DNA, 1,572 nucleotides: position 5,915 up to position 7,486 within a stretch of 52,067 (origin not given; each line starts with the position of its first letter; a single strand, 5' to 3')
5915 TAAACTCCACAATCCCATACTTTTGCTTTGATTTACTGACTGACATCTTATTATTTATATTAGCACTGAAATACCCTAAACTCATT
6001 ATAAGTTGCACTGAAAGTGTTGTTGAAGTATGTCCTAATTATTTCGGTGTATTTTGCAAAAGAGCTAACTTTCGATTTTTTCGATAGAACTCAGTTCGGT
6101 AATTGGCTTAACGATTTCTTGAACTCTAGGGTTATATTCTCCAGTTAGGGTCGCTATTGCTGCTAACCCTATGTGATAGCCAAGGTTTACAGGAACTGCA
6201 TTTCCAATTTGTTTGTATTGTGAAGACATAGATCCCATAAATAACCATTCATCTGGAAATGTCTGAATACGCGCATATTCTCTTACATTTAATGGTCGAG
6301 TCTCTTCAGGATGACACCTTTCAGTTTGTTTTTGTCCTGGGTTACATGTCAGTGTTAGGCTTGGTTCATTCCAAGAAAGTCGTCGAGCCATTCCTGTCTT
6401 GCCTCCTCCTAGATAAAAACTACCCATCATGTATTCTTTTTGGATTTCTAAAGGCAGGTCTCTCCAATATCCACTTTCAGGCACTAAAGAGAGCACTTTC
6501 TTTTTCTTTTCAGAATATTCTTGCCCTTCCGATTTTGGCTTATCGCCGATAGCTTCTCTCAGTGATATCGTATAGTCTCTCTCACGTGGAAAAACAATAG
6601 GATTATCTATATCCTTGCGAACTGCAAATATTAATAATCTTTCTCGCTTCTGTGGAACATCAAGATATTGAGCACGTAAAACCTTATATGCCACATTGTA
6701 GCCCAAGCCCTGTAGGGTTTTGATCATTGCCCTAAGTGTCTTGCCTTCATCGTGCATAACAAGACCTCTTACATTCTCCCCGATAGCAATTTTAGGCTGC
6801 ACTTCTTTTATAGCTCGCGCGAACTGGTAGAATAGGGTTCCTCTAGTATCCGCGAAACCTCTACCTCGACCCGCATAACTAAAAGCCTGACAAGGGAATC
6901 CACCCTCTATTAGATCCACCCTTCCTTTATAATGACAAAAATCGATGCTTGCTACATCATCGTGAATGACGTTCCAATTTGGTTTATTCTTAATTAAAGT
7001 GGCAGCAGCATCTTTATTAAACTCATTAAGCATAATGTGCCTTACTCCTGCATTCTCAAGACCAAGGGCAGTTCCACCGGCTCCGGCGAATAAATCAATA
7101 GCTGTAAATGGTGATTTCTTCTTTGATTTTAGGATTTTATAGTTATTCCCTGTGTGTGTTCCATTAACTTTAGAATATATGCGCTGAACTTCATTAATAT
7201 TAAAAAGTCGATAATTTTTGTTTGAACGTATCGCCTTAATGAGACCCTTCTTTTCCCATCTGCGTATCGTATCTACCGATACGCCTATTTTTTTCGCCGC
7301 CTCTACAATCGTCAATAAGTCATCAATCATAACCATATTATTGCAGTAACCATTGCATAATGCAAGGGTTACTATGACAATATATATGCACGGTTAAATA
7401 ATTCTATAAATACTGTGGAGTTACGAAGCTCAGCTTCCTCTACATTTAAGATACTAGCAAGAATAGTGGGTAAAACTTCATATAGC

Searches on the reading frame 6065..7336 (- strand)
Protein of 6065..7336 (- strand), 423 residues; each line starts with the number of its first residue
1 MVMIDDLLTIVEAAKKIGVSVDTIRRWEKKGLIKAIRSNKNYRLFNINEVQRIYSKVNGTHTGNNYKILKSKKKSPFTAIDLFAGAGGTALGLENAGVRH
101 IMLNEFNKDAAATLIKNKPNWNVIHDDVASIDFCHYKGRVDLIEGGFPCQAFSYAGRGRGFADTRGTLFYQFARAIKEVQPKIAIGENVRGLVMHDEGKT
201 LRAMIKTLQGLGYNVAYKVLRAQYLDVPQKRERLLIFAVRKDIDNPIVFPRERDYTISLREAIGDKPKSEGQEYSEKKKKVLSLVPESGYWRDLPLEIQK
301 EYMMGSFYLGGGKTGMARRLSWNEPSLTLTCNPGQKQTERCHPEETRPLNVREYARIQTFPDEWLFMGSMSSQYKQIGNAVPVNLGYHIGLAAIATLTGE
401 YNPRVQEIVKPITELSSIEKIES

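Call 4: search_protein_families(library=pfam, proteins=[window:6065-7336:-], max_evalue=0.01)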
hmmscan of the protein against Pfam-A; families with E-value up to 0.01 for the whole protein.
window:6065-7336:- (423 aa): 7 families
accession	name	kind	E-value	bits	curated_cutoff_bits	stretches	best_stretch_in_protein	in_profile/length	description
PF00145.23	DNA_methylase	-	5.7e-79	266.3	22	1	77-390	1-319/324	C-5 cytosine-specific DNA methylase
PF00376.29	MerR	-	4.3e-13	49.3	28.2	1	9-45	1-38/38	MerR family regulatory protein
PF13411.12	MerR_1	-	4.6e-10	39.9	21.6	1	9-53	2-46/69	MerR HTH family regulatory protein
PF12728.13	HTH_17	-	5.6e-06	27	27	1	7-46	1-39/51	Helix-turn-helix domain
PF13518.12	HTH_28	-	0.0016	18.9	25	1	9-30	14-35/52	Helix-turn-helix domain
PF01381.28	HTH_3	-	0.0027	18.1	23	1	8-29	10-31/55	Helix-turn-helix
PF13551.12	HTH_29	-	0.0061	17.1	28.1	0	6-28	10-33/64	Winged helix-turn helix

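Call 5: search_protein_families(library=padloc, proteins=[window:6065-7336:-], max_evalue=0.01)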
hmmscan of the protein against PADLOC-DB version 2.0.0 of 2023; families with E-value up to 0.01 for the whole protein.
window:6065-7336:- (423 aa): 66 families (the best 25 are shown)
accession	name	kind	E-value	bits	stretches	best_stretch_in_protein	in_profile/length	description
PDLC03330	MTase_II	-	1.1e-110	368.4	1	71-394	93-423/430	Type II methyltransferase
PDLC03272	MTase_II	-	1.1e-105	352.1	1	10-405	7-398/407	Type II methyltransferase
PDLC03378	MTase_II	-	9.7e-95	315.7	1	77-407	3-340/344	Type II methyltransferase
PDLC00026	DruM2|DruM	-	2.6e-77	258.7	1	77-401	5-322/336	DNA cytosine methylase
PDLC03234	MTase_II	-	1e-75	253.4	2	76-292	4-228/375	Type II methyltransferase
PDLC00033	DruM2|DruM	-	1.4e-73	246.3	1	72-397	17-364/368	DNA cytosine methylase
PDLC03307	MTase_II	-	2.7e-63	212.5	2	77-196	1-118/382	Type II methyltransferase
PDLC03326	MTase_II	-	1.3e-62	210.3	2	76-280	4-228/412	Type II methyltransferase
PDLC02650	DrmMII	-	2.4e-62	209.2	2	200-393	203-414/435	DrmMII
PDLC00027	DruM2|DruM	-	2.2e-60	202.9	2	75-333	10-252/361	DNA cytosine methylase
PDLC03237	MTase_II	-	3.5e-59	198.7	2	69-245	787-974/1036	Type II methyltransferase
PDLC00031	DruM2|DruM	-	1.2e-53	180.5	2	74-268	9-199/361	DNA cytosine methylase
PDLC00029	DruM2|DruM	-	6.3e-49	165.1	1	77-402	5-316/329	DNA cytosine methylase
PDLC02648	DrmMII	-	2.4e-44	149.9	2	72-250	17-239/468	DrmMII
PDLC02649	DrmMII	-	6.9e-44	148.5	3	137-276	113-257/422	DrmMII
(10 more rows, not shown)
